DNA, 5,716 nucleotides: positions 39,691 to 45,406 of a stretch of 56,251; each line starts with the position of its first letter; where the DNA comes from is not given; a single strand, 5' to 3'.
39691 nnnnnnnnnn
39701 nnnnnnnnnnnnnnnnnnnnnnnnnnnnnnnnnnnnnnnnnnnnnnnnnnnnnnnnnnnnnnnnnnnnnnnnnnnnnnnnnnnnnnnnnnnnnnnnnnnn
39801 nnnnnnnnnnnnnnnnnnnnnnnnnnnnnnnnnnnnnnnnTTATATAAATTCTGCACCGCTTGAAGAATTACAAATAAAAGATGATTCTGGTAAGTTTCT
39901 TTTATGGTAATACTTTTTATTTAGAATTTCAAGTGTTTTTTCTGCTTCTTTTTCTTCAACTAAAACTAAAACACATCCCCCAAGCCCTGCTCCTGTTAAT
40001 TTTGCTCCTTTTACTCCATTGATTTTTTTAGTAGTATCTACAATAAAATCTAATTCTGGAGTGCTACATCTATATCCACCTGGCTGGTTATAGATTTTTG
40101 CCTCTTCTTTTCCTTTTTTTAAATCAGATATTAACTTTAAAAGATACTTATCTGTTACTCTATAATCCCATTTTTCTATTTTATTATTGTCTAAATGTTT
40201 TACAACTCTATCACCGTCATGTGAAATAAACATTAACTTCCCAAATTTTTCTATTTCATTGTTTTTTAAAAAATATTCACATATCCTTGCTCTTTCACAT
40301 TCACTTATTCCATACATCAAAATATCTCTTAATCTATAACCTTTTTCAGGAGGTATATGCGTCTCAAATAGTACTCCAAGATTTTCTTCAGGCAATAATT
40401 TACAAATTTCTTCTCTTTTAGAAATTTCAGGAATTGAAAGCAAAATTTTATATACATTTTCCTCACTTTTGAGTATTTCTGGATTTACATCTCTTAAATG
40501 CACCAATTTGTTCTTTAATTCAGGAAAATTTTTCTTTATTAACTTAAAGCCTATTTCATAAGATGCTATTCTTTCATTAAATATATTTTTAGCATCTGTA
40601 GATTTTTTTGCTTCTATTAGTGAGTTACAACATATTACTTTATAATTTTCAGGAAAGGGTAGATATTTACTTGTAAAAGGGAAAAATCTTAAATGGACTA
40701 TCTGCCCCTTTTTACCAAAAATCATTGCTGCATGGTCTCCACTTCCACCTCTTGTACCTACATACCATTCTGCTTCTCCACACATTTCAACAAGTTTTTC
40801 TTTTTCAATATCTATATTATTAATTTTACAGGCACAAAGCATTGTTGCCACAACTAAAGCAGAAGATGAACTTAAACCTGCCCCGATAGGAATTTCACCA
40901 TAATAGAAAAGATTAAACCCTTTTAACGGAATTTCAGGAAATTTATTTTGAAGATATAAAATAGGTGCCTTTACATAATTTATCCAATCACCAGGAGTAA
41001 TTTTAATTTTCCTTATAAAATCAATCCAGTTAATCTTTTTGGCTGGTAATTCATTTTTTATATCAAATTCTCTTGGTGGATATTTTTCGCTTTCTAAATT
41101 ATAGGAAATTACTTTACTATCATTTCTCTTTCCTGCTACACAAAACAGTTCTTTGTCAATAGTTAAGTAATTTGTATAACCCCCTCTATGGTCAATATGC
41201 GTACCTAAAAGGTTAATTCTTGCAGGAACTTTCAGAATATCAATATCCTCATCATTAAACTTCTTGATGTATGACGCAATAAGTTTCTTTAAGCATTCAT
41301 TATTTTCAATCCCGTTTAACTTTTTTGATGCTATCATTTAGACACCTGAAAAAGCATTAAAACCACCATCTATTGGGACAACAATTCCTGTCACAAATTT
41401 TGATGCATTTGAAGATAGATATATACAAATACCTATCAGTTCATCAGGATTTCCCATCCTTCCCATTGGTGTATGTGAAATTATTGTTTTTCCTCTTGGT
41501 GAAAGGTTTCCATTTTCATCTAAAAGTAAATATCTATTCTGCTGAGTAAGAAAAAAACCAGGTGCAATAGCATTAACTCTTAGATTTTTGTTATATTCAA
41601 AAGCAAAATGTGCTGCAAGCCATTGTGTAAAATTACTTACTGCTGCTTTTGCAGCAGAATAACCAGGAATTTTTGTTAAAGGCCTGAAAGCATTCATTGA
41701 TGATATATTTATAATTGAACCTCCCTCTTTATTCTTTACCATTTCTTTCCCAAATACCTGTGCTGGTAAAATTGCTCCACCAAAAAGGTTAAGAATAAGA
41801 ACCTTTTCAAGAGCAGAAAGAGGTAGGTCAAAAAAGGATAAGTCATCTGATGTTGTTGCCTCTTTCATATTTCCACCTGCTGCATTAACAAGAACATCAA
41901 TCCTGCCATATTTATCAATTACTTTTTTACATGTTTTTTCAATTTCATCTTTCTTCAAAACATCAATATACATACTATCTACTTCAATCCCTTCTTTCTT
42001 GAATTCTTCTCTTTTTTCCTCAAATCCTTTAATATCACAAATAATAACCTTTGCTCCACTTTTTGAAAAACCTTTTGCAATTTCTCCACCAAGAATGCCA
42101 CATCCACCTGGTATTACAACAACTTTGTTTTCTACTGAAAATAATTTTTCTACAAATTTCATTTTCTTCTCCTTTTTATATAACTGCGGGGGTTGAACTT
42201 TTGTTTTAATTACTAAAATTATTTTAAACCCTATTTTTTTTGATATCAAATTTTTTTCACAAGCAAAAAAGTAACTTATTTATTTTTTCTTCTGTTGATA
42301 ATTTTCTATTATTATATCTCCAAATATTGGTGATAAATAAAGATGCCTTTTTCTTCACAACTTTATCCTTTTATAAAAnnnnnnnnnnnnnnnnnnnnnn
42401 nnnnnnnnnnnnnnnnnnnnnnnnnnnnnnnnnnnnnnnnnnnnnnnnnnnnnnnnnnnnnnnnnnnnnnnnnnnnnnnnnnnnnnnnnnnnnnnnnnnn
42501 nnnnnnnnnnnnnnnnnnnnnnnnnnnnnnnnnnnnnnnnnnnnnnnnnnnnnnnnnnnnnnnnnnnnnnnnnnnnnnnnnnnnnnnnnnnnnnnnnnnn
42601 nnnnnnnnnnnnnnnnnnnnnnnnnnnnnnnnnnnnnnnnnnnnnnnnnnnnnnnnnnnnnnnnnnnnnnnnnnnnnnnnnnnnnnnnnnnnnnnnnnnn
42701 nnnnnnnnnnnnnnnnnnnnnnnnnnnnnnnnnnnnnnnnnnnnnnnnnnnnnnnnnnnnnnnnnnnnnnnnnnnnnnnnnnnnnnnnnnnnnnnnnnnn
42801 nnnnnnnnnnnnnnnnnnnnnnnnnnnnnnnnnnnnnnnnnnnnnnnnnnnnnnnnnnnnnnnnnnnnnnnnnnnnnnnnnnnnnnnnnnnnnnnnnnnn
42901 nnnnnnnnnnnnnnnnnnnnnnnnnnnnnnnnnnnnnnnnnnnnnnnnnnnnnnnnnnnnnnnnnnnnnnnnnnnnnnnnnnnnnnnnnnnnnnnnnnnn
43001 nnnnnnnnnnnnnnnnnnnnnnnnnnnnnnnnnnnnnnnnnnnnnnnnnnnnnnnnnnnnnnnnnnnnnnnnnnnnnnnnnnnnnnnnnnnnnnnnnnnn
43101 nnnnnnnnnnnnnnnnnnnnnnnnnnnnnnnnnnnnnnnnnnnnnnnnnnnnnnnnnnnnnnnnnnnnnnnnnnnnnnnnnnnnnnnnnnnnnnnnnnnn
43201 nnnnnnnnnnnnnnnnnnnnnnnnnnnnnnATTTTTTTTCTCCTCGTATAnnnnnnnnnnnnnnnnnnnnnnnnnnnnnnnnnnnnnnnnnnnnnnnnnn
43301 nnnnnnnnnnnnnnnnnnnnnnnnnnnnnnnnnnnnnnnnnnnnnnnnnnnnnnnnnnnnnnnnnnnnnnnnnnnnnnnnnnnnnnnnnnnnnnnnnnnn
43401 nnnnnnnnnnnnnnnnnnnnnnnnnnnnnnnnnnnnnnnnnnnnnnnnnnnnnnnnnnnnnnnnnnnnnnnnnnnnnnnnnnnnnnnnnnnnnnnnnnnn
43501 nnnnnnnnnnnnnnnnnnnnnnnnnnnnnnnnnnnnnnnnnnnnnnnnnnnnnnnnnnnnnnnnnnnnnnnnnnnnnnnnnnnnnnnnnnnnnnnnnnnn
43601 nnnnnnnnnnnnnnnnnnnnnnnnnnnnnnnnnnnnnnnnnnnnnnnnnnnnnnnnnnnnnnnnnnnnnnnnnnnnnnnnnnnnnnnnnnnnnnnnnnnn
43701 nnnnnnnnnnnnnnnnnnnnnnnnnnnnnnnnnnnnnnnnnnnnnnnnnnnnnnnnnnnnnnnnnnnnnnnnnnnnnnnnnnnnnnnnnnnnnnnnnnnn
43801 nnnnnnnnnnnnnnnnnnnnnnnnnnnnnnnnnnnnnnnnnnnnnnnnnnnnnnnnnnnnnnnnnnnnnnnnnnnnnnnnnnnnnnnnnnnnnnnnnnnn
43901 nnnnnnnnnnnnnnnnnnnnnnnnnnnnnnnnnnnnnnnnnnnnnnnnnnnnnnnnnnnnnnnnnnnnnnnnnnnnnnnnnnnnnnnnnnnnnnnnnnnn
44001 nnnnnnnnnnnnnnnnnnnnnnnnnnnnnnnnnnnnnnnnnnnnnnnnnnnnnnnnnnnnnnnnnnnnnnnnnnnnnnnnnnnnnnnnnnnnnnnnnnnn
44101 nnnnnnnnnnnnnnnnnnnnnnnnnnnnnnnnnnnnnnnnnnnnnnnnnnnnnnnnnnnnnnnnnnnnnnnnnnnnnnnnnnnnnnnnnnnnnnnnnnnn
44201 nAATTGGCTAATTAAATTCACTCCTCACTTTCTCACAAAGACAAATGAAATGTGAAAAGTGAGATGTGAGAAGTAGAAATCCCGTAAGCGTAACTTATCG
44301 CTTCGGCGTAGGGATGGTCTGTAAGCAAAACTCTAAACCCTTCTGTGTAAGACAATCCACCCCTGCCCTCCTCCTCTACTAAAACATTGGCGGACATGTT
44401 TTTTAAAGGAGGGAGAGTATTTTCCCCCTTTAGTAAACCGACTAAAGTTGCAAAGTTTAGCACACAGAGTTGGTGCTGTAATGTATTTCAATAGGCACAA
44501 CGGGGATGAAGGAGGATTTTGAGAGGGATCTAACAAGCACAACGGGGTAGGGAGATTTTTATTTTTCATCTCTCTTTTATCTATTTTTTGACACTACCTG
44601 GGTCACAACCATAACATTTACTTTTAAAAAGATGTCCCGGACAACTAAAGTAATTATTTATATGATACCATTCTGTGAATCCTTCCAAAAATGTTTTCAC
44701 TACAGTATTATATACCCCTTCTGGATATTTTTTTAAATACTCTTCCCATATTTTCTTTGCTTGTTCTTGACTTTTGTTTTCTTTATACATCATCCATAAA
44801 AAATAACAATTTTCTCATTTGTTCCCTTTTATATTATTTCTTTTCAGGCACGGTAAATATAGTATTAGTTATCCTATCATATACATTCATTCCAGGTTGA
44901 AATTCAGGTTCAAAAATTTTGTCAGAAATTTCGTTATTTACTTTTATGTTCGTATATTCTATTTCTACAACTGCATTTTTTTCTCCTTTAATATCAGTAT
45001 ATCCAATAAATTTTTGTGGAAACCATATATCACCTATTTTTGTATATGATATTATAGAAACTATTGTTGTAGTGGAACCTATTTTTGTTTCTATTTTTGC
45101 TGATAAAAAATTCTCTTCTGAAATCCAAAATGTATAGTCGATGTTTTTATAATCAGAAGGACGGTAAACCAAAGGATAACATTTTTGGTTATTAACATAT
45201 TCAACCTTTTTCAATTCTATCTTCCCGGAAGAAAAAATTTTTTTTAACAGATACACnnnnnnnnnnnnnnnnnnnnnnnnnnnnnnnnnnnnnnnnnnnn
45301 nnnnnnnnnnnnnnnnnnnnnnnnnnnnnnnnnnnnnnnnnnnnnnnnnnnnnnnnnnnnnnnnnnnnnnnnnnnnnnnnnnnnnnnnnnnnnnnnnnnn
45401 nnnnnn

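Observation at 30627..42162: Five-gene translationally coupled operon around the giant protein (SDR, GHMP kinase, giant, ATP-grasp, gnd)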

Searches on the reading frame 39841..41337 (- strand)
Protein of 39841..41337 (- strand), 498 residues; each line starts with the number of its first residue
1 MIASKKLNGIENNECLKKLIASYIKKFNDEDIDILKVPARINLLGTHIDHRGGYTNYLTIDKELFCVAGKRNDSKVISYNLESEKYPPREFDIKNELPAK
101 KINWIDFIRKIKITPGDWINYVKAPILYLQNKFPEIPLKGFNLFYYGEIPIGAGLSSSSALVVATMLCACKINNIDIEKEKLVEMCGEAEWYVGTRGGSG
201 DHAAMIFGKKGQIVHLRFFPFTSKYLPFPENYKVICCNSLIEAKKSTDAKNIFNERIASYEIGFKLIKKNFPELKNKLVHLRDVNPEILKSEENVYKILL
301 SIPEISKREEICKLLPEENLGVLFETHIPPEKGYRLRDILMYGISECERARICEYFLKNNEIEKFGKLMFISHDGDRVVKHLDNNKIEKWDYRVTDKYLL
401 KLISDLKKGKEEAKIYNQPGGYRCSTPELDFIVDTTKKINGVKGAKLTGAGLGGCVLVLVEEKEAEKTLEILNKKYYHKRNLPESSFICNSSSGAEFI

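Call 4: search_protein_families(library=pfam, proteins=[window:39841-41337:-], max_evalue=0.01)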
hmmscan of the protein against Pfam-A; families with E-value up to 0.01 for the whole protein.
window:39841-41337:- (498 aa): 3 families
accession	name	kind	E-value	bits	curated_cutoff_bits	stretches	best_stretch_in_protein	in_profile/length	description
PF00288.32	GHMP_kinases_N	-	2.4e-17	63.4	22.3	1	120-209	1-87/87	GHMP kinases N terminal domain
PF08544.19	GHMP_kinases_C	-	8.1e-12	45.8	21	1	409-477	13-84/85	GHMP kinases C terminal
PF10509.15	GalKase_gal_bdg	-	9.2e-08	32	23.1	1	22-69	2-48/49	Galactokinase galactose-binding signature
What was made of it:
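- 39841..41337 (-): GHMP-family sugar kinase, 498 aa, galactokinase/GalNAc-kinase-like but non-canonical. Part of the conserved core. Pfam GHMP_kinases_N and _C plus GalKase_gal_bdg (call 4).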

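Call 5: search_protein_families(library=ncbifam, proteins=[window:39841-41337:-], max_evalue=0.01)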
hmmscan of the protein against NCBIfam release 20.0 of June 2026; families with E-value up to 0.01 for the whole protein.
window:39841-41337:- (498 aa): 14 families
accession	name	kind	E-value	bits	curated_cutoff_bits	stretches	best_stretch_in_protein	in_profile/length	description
TIGR00131.1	gal_kin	equivalog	1.8e-50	172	226.65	2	18-374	3-306/388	galactokinase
NF003006.0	PRK03817.1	equivalog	2.1e-47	161.8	443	2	36-275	5-221/352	galactokinase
NF003705.0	PRK05322.1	equivalog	4e-46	157.5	385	2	17-270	4-241/388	galactokinase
NF003472.0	PRK05101.1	equivalog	7.9e-40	136.9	499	2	17-268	5-238/382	galactokinase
NF001816.0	PRK00555.1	equivalog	8.6e-18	64.4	509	2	116-230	66-182/363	galactokinase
TIGR00549.1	mevalon_kin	equivalog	1.7e-15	57.2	163.05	2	424-459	242-276/276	mevalonate kinase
NF003036.0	PRK03926.1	equivalog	2e-14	53.4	403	2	107-201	46-136/302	mevalonate kinase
TIGR00191.1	thrB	equivalog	3.5e-09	35.9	168.25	1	136-191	77-131/304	homoserine kinase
NF049969.1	GlMnHpPKinHddA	equivalog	1.6e-06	27.8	600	1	131-208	89-166/338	D-glycero-D-manno-heptose 7-phosphate kinase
TIGR01920.1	Shik_kin_archae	equivalog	9.5e-05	21.9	126.85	1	147-185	76-114/266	shikimate kinase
NF002288.1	PRK01212.1-4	equivalog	0.00012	21.2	194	1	139-257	75-190/303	homoserine kinase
TIGR01220.1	Pmev_kin_Gr_pos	equivalog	0.0011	18.1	165.7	0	154-208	118-172/358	phosphomevalonate kinase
NF040957.1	Arch_PMK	equivalog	0.0061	16.1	500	0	153-219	92-156/316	phosphomevalonate kinase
NF040725.1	panto_kin_Meth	equivalog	0.0098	14.9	380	0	148-208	93-151/286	pantoate kinase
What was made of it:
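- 39841..41337 (-): TIGR00131 scores 172 bits, below the cut-off of 226.65 (call 5).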

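Call 36: search_solved_structures(query=window:39841-41337:-, max_evalue=0.001)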
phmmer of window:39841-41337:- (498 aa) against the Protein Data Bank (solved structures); distinct sequences matched with E-value up to 0.001: 24.
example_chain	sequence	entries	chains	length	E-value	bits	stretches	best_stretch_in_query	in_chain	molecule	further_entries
2a2c_A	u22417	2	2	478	4.1e-32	114.6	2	16-373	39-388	N-acetylgalactosamine kinase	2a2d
2aj4_A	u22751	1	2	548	2.9e-26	95.3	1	18-260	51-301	Galactokinase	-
1pie_A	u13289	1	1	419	3.6e-26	95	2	10-267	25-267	Galactokinase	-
1s4e_A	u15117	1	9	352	1.1e-24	90.1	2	35-244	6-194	Galactokinase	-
2cz9_A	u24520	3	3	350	2.6e-23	85.6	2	35-241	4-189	Probable galactokinase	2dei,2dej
3v5r_A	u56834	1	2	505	1.7e-22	82.9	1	26-262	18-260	Protein GAL3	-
3v2u_C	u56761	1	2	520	1.8e-22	82.8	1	25-262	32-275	Protein GAL3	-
6q8z_A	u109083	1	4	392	2.6e-19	72.4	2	22-240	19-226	Galactokinase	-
1wuu_A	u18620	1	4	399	2.8e-19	72.3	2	22-230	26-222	Galactokinase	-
7rcl_A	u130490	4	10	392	4e-19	71.8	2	22-239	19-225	Galactokinase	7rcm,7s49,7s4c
6q3w_A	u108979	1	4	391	4e-19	71.8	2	22-239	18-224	Galactokinase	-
6q90_A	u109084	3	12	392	4e-19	71.8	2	22-239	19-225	Galactokinase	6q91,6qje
6q3x_A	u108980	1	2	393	4.1e-19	71.7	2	22-239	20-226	Galactokinase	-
6gr2_A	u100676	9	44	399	4.3e-19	71.7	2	22-239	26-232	Galactokinase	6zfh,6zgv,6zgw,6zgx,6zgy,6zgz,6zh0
6tep_A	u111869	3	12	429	5e-12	48.3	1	420-471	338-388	Galactokinase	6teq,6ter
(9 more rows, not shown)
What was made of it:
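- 39841..41337 (-): The best PDB match is human GalNAc kinase 2a2c at 4e-32 (call 36).
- galactokinase/GalNAc kinase (call 36);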

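Call 57: search_protein_families(library=padloc, proteins=[window:39841-41337:-], max_evalue=0.01)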
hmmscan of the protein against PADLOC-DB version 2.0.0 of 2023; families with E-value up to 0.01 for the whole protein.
window:39841-41337:- (498 aa): 0 families

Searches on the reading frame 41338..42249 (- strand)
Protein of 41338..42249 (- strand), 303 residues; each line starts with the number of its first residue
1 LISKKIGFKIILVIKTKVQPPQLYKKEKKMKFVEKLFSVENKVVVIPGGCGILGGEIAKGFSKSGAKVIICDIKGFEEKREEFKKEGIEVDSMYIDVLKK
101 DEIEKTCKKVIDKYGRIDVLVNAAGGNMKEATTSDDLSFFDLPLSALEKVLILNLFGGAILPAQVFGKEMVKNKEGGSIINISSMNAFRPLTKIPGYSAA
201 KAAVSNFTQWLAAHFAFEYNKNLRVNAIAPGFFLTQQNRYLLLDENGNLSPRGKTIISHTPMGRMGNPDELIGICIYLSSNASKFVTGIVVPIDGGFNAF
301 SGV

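Call 4: search_protein_families(library=pfam, proteins=[window:41338-42249:-], max_evalue=0.01)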
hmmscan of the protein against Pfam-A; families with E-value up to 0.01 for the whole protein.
window:41338-42249:- (303 aa): 4 families
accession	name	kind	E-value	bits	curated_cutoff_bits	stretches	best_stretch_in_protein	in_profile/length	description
PF13561.12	adh_short_C2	-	1.8e-40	139.4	27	1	54-298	9-236/236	Enoyl-(Acyl carrier protein) reductase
PF00106.31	adh_short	-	1e-37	130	26.6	1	42-241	1-190/195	short chain dehydrogenase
PF08659.16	KR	-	1.2e-06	29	22.6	1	44-131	3-96/180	KR domain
PF01370.27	Epimerase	-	0.0068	16.3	20.9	0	44-143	1-91/240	NAD dependent epimerase/dehydratase family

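Call 5: search_protein_families(library=ncbifam, proteins=[window:41338-42249:-], max_evalue=0.01)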
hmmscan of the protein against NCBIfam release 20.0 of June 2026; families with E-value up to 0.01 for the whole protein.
window:41338-42249:- (303 aa): 225 families (the best 25 are shown)
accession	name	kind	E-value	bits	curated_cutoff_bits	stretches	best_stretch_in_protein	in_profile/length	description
NF006132.0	PRK08277.1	subfamily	8e-103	343.6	281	1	34-303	3-280/280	D-mannonate oxidoreductase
NF006070.0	PRK08213.1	subfamily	3.9e-53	180.6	279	1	32-299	3-258/259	gluconate 5-dehydrogenase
NF005390.0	PRK06935.1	equivalog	2.1e-46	158.4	369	1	30-297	4-255/258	2-dehydro-3-deoxy-D-gluconate 5-dehydrogenase KduD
NF005559.1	PRK07231.1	subfamily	4e-46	157.5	215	1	39-297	2-247/249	glucose 1-dehydrogenase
NF005488.0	PRK07097.1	equivalog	9.4e-46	156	369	1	34-301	3-261/266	gluconate 5-dehydrogenase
TIGR01832.1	kduD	equivalog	5.6e-45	153.8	338.85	1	37-298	1-246/248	2-dehydro-3-deoxy-D-gluconate 5-dehydrogenase KduD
NF005067.0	PRK06484.1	equivalog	4.4e-43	147.6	713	1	40-302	8-256/524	short chain dehydrogenase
NF005893.0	PRK07856.1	equivalog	5.7e-43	147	255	1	37-296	5-240/255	SDR family oxidoreductase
NF005983.0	PRK08085.1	equivalog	1.5e-42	146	408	1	34-297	2-250/254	gluconate 5-dehydrogenase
NF009466.0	PRK12826.1-2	subfamily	8.8e-41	140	222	1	40-298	2-245/248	3-oxoacyl-ACP reductase FabG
NF005711.0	PRK07523.1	subfamily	1.3e-39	136.4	413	1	34-299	3-253/255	SDR family oxidoreductase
NF004791.0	PRK06138.1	equivalog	1.8e-39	135.5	312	1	39-299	3-251/252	SDR family oxidoreductase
NF005309.0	PRK06841.1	subfamily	2e-39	135.7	286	1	30-298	4-253/255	GolD/DthD family dehydrogenase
NF006528.0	PRK08993.1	subfamily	2.5e-39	135.2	430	1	35-298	4-251/253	2-dehydro-3-deoxy-D-gluconate 5-dehydrogenase KduD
NF004198.0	PRK05653.1-3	equivalog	2.9e-39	135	296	1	39-297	5-246/248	3-oxoacyl-ACP reductase FabG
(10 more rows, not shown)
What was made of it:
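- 41338..42162 (-): Short-chain dehydrogenase, 274 aa, of the D-mannonate-oxidoreductase-type subfamily. A lineage-specific accessory gene. NCBIfam PRK08277, 343.6 bits (cut-off 281); Pfam adh_short_C2 1.8e-40 (calls 4, 5).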

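Call 38: search_solved_structures(query=window:41338-42162:-, max_evalue=1e-30)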
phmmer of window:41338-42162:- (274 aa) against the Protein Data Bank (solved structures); distinct sequences matched with E-value up to 1e-30: 2.
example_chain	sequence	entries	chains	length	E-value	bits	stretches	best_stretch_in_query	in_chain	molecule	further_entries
4wuv_A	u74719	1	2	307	3.6e-62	213.4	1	9-274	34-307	2-hydroxycyclohexanecarboxyl-CoA dehydrogenase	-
1vl8_A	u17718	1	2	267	3.8e-32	115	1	5-270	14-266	Gluconate 5-dehydrogenase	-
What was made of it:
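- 41338..42162 (-): PDB 4wuv 3.6e-62 (call 38).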

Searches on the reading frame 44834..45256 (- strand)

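Call 50: search_protein_families(library=pfam, proteins=[window:44834-45256:-], max_evalue=0.001)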
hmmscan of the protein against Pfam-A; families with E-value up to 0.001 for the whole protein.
window:44834-45256:- (140 aa): 1 family
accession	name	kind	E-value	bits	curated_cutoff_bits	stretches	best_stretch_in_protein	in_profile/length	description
PF17131.11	LolA_like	-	1.5e-08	35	30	1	13-118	73-180/184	Outer membrane lipoprotein-sorting protein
